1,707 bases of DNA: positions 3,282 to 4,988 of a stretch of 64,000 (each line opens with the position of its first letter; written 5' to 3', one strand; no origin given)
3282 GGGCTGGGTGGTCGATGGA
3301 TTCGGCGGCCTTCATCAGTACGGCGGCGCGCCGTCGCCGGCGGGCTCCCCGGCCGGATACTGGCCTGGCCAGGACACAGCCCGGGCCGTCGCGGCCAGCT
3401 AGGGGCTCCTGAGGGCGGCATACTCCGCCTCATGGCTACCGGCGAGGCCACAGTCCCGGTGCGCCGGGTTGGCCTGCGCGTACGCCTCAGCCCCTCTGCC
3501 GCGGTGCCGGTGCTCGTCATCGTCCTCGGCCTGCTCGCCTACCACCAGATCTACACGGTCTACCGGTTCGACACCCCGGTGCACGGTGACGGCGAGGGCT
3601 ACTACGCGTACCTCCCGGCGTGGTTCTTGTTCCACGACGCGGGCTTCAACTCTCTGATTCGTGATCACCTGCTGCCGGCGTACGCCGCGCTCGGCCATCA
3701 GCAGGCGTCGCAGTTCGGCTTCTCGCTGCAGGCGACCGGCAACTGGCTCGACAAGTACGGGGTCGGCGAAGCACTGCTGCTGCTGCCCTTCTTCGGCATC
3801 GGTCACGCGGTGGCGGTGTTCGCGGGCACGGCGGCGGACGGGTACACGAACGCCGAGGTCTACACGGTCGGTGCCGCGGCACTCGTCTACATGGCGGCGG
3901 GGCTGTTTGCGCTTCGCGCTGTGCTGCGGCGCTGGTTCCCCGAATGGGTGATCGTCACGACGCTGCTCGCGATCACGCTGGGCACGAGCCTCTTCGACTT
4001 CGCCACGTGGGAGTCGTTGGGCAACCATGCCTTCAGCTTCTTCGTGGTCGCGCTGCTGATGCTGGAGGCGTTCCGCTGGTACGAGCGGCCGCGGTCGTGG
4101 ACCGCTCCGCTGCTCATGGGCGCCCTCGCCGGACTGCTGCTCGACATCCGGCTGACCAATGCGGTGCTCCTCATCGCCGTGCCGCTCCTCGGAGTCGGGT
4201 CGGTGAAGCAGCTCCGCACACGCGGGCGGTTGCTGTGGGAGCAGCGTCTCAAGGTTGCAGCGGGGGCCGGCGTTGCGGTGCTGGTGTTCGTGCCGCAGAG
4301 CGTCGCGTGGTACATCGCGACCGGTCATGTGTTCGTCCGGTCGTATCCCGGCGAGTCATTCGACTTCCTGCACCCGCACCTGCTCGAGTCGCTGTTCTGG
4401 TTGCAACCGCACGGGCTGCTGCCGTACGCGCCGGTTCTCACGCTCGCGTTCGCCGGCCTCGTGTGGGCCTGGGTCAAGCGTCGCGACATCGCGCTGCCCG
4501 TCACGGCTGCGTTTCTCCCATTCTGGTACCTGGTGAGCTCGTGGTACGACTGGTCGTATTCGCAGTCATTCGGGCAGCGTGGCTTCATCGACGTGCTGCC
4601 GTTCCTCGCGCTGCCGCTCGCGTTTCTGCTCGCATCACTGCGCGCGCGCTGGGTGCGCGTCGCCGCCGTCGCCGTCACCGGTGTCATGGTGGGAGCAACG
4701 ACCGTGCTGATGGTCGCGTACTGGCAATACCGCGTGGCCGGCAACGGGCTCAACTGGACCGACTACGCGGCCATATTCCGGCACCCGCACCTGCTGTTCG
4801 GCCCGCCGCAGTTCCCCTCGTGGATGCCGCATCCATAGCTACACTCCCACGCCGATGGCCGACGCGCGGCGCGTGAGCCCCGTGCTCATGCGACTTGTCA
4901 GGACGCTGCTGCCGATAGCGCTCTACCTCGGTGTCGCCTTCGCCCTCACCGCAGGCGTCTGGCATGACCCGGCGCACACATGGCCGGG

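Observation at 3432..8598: Ppm1-like GT2 plus two GT-C membrane enzymes: extracytoplasmic glycosylation module inside the same cluster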

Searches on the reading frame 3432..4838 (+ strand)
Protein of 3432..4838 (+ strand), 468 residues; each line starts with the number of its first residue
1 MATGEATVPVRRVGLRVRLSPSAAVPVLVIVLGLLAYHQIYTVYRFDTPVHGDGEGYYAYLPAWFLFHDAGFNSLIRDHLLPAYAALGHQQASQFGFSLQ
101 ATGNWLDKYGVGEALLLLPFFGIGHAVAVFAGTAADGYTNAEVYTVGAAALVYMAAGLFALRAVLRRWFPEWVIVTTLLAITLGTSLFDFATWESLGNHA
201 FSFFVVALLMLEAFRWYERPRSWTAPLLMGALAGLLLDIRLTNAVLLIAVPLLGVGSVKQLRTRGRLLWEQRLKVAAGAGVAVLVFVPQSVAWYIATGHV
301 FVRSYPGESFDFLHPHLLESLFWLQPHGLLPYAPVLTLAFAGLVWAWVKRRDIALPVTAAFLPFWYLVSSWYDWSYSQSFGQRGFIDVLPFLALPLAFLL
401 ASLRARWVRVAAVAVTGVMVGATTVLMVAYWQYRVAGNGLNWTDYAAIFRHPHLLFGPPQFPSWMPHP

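Call 3: search_protein_families(library=pfam, proteins=[window:3432-4838:+], max_evalue=0.01)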
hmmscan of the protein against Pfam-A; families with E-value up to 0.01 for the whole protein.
window:3432-4838:+ (468 aa): 1 family
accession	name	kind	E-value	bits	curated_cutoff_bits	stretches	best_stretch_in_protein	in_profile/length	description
PF20176.3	DUF6541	-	2.2e-07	30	29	1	127-378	167-420/646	Family of unknown function (DUF6541)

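Call 8: search_protein_families(library=ncbifam, proteins=[window:3432-4838:+], max_evalue=0.01)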
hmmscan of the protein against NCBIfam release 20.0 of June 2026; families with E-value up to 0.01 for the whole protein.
window:3432-4838:+ (468 aa): 0 families

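Call 9: search_solved_structures(query=window:3432-4838:+, max_evalue=10)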
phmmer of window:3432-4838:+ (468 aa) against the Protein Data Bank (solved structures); distinct sequences matched with E-value up to 10: 1.
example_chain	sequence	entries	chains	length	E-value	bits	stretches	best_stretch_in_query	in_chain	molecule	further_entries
6sl5_6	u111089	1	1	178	0.65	12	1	344-422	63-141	Lhca6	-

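Call 11: find_homologous_proteins(query=window:3432-4838:+)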
Query window:3432-4838:+ (468 aa): 89 proteins with E <= 0.001 among 8000 candidates.
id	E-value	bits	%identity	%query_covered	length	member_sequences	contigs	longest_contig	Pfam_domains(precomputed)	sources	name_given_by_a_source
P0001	0.0e+0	1047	100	100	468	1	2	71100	PF20176.4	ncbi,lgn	ncbi:MAG: DUF6541 family protein [Candidatus Dormibacteria bacterium]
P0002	6.4e-258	875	82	99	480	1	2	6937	PF20176.4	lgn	-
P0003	2.6e-222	757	74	96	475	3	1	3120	-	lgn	-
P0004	2.4e-220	751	72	99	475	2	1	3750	-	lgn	-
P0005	1.2e-215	735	72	97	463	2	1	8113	-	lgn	-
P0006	1.9e-198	678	64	98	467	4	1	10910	-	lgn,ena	-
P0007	4.6e-189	647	63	99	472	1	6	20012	-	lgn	-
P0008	4.0e-187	641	64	94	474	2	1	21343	-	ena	-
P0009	1.4e-186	639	64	95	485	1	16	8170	-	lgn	-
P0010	3.6e-184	631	62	95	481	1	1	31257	-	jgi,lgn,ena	jgi:hypothetical protein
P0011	3.7e-183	628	60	97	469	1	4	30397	-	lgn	-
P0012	1.2e-179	616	61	97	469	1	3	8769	-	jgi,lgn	jgi:hypothetical protein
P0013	2.3e-179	615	59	99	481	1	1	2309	-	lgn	-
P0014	3.6e-179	615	62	97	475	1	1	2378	PF20176.4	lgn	-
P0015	3.7e-179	615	62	95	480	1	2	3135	-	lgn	-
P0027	3.8e-148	513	55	93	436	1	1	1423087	-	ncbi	-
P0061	4.8e-119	417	51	86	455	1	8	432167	-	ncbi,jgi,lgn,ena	jgi:hypothetical protein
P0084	6.6e-20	90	31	73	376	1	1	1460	PF13231.13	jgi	jgi:hypothetical protein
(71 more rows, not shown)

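Call 23: predict_structure(alignment_id=A1)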
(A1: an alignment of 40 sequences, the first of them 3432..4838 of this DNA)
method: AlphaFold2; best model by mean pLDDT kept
length: 468 residues; sequences in the alignment: 40
mean_pLDDT: 93.9   pTM: 0.92
mean pLDDT of the five models: 93.9, 93.2, 93.1, 93.0, 92.8
residues with pLDDT >= 90: 409; 70-90: 39; 50-70: 5; < 50: 15
segments of 3 or more residues with pLDDT < 50: 1-14
pLDDT, mean of each block of 10 residues (from residue 1): 45 61 97 97 91 96 97 96 88 95 97 98 98 96 98 98 98 98 98 94 99 98 98 98 97 98 98 98 98 97 89 97 93 98 98 98 98 89 95 99 98 98 97 92 96 90 69
secondary structure, 60 per line:
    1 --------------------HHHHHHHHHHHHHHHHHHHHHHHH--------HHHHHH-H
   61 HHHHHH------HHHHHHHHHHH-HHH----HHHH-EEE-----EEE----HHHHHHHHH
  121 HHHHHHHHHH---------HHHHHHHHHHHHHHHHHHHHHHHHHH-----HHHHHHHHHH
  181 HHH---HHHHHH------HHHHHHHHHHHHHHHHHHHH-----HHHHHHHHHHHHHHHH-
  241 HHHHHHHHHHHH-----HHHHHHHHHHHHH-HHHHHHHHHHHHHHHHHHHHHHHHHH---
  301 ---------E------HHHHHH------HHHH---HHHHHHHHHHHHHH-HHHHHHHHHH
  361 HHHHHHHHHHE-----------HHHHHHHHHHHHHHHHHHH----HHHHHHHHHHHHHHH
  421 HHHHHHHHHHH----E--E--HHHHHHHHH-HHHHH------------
elements in order: H21-44 H53-58 H60-66 H73-83 H92-95 E97-99 E105-107 H112-130 H140-165 H171-183 H187-192 H199-218 H224-239 H241-252 H258-270 H272-297 H317-322 H329-332 H336-349 H351-370 H383-401 H406-431 H442-450 H452-456

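Call 29: find_encoding_contigs(protein=P0027, flank=10000, max_places=2)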
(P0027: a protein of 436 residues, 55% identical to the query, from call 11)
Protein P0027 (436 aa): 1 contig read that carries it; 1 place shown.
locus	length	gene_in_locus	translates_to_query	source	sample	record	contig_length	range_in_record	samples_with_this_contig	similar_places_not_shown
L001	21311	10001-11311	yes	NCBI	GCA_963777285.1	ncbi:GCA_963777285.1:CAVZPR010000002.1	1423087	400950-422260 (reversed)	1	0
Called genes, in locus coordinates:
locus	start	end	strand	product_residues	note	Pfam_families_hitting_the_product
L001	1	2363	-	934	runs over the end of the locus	PF13688:Reprolysin_5, PF13574:Reprolysin_2 (weak), PF16640:Big_3_5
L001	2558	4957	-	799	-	PF00704:Glyco_hydro_18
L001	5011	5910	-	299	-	PF00892:EamA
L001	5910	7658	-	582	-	PF20703:nSTAND1 (faint), PF00005:ABC_tran, PF02463:SMC_N (faint), PF05729:NACHT (faint), PF13304:AAA_21 (faint), PF13401:AAA_22 (faint), PF12848:ABC_tran_Xtn, PF00005:ABC_tran, +3 more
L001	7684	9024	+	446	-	PF03721:UDPG_MGDP_dh_N, PF00984:UDPG_MGDP_dh, PF03720:UDPG_MGDP_dh_C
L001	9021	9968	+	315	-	PF01073:3Beta_HSD, PF01370:Epimerase, PF02719:Polysacc_synt_2 (faint), PF04321:RmlD_sub_bind (weak), PF07993:NAD_binding_4 (faint), PF16363:GDP_Man_Dehyd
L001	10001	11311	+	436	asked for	-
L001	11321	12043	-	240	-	PF00535:Glycos_transf_2, PF13641:Glyco_tranf_2_3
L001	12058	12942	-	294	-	-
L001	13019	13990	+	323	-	PF00294:PfkB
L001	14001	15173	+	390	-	PF00108:Thiolase_N, PF00109:ketoacyl-synt (faint), PF02803:Thiolase_C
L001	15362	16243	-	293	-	PF02585:PIG-L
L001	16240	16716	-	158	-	PF00160:Pro_isomerase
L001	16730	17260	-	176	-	-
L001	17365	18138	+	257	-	PF01012:ETF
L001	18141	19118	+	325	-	PF01012:ETF, PF00766:ETF_alpha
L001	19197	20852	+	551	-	PF01590:GAF, PF13185:GAF_2, PF13492:GAF_3, PF00512:HisKA, PF02518:HATPase_c, PF00072:Response_reg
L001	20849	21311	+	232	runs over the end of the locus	PF00072:Response_reg, PF00486:Trans_reg_C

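Call 30: find_encoding_contigs(protein=P0061, flank=10000, max_places=2)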
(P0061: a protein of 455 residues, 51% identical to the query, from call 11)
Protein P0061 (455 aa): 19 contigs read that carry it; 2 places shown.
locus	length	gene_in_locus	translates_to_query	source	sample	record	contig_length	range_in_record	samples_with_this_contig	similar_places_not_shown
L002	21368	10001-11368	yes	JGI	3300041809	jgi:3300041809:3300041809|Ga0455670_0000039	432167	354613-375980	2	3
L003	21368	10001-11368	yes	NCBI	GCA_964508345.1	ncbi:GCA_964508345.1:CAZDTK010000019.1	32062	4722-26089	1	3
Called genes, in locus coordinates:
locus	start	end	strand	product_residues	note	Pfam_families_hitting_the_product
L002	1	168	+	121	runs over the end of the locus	PF01047:MarR, PF12802:MarR_2, PF13412:HTH_24 (weak)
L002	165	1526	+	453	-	PF05977:MFS_3, PF07690:MFS_1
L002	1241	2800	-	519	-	PF09594:GT87 (weak)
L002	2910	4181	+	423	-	PF00070:Pyr_redox (faint), PF07992:Pyr_redox_2, PF13450:NAD_binding_8 (faint), PF22366:NDH2_C (weak)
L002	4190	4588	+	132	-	-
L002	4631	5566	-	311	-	-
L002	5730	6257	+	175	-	PF13302:Acetyltransf_3, PF00583:Acetyltransf_1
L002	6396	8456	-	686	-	PF03190:Thioredox_DsbH, PF13899:Thioredoxin_7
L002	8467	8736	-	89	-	-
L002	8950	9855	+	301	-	PF00069:Pkinase, PF07714:PK_Tyr_Ser-Thr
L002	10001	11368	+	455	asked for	-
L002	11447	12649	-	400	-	PF08323:Glyco_transf_5 (faint), PF13439:Glyco_transf_4, PF13579:Glyco_trans_4_4, PF20706:GT4-conflict, PF00534:Glycos_transf_1, PF13692:Glyco_trans_1_4, PF13524:Glyco_trans_1_2 (weak)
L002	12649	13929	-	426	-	PF00483:NTP_transferase, PF12804:NTP_transf_3 (weak), PF24894:Hexapep_GlmU, PF25247:LbH_GLGC (faint), PF25084:LbH_EIF2B, PF25087:GMPPB_C (faint)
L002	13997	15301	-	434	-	PF05977:MFS_3, PF07690:MFS_1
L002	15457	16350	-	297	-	PF01061:ABC2_membrane, PF12698:ABC2_membrane_3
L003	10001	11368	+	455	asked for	-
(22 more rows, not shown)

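Call 37: find_related_loci(query=A1, collection=genome_contigs, flank=10000)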
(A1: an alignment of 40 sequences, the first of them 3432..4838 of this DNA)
Query A1 (468 aa) in genome_contigs; peptide patterns used: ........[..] (x = any residue, [..] = any of these).
599 stretches matched a pattern (row limit reached: there are more); 565 encode a relative of the query (tblastn E <= 1e-3); the best 80 are kept; 80 distinct loci.
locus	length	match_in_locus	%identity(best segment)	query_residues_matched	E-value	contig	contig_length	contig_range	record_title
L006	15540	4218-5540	56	3-445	1e-144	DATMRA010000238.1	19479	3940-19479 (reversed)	MAG TPA_asm: Candidatus Acidiferrales bacterium isolate SMAG_U12943 k141_1238144, whole genome shotgun sequence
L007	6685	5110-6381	52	31-452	1e-118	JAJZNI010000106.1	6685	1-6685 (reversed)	MAG: bacterium isolate MAS3.bin89 NODE_22653_length_6685_cov_1.615127, whole genome shotgun sequence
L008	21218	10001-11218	51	49-452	2e-109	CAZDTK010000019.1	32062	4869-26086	MAG TPA_asm: uncultured Actinomycetes bacterium isolate binchicken_co3_340 genome assembly, contig: NODE_4244_length_320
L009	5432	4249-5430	39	50-449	2e-76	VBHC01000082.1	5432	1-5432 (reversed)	MAG: Chloroflexi bacterium isolate CF_94 14_0927_09_20cm_scaffold_9622_e:389, whole genome shotgun sequence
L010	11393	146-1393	40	27-449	2e-75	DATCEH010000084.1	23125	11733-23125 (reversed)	MAG TPA_asm: Solirubrobacteraceae bacterium isolate SMAG_U7748 k141_449831, whole genome shotgun sequence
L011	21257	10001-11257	41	22-445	2e-64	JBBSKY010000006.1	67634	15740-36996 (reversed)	MAG: Acidimicrobiales bacterium isolate metawrap_LS4_35 metawrap_LS4_35_K_954395_L_67634_cov_51.8633, whole genome shotg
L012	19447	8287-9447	37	50-449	2e-60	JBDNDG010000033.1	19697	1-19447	MAG: Chloroflexaceae bacterium isolate RM_bin5_OCT21 C33, whole genome shotgun sequence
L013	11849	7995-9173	42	50-447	8e-61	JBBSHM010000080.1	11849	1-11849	MAG: Acidimicrobiales bacterium isolate LS2_sbin.68 LS2_sbin.68_K_437124_L_11849_cov_22.2989, whole genome shotgun seque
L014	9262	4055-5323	33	11-444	1e-57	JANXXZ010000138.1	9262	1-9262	MAG: Bacteroidales bacterium isolate GL140_3_metabat_260_sub GL140_3_k141_2122325, whole genome shotgun sequence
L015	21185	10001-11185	33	32-435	4e-54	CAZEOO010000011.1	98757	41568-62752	MAG TPA_asm: uncultured Chthoniobacteraceae bacterium isolate SRP216815_co1_285 genome assembly, contig: NODE_243_length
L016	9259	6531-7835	35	21-467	2e-53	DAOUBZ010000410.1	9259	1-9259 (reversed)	MAG TPA_asm: Chloroflexaceae bacterium isolate H71_758 k91_404897, whole genome shotgun sequence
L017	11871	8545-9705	37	50-449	2e-52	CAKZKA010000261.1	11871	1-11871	MAG TPA_asm: uncultured Chloroflexi bacterium isolate SRR5214706_bin.4_CONCOCT_v1.1_MAG genome assembly, contig: ERZ1744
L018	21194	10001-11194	31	50-455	5e-52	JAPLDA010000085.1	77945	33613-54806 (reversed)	MAG: Bacteroidetes bacterium isolate LacPavin_0818_WC45_MAG_44_19 LacPavin_0818_WC45_scaffold_742076, whole genome shotg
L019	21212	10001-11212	31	50-460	4e-51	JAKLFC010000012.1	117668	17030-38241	MAG: Bacteroidetes bacterium isolate RA.bin148 RA.bin148_12, whole genome shotgun sequence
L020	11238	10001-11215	32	9-421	1e-50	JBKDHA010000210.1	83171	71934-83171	MAG: Bacteroidota bacterium isolate samp_2115_semibin_49 samp_2115_2138600, whole genome shotgun sequence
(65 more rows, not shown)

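Call 52: search_protein_families(library=pfam, alignment_id=A1, max_evalue=0.1)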
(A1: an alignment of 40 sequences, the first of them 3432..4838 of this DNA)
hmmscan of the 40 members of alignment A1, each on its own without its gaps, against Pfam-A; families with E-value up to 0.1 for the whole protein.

A. member 1, window:3432-4838:+ (468 aa): 1 family
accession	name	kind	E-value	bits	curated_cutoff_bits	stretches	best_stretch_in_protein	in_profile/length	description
PF20176.3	DUF6541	-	2.2e-07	30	29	1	127-378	167-420/646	Family of unknown function (DUF6541)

B. families by the number of members that match (of 40 scanned): 11 families
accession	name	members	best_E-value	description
PF20176.3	DUF6541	12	4.5e-08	Family of unknown function (DUF6541)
PF13231.12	PMT_2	2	0.0004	Dolichyl-phosphate-mannose-protein mannosyltransferase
PF19628.4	DUF6132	1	0.00066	Family of unknown function (DUF6132)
PF00860.26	Xan_ur_permease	1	0.0024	Permease family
PF12409.13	P5-ATPase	1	0.0042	P5-type ATPase cation transporter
PF14808.11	TMEM164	1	0.0047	TMEM164 family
PF01708.21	Gemini_mov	1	0.015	Geminivirus putative movement protein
PF21741.2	DUF6867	1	0.036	Domain of unknown function (DUF6867)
PF09277.16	Erythro-docking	1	0.043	Erythronolide synthase, docking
PF14110.11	DUF4282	1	0.043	Domain of unknown function (DUF4282)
PF04932.20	Wzy_C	1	0.059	O-Antigen ligase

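Call 54: search_solved_structures(query=A1, max_evalue=10)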
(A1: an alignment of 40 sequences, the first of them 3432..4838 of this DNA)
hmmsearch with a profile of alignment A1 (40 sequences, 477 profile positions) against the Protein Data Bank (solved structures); distinct sequences matched with E-value up to 10: 1.
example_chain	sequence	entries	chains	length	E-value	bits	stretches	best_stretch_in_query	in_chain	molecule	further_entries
3b0z_B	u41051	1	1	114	0.67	11.5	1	222-309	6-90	Flagellar biosynthetic protein flhB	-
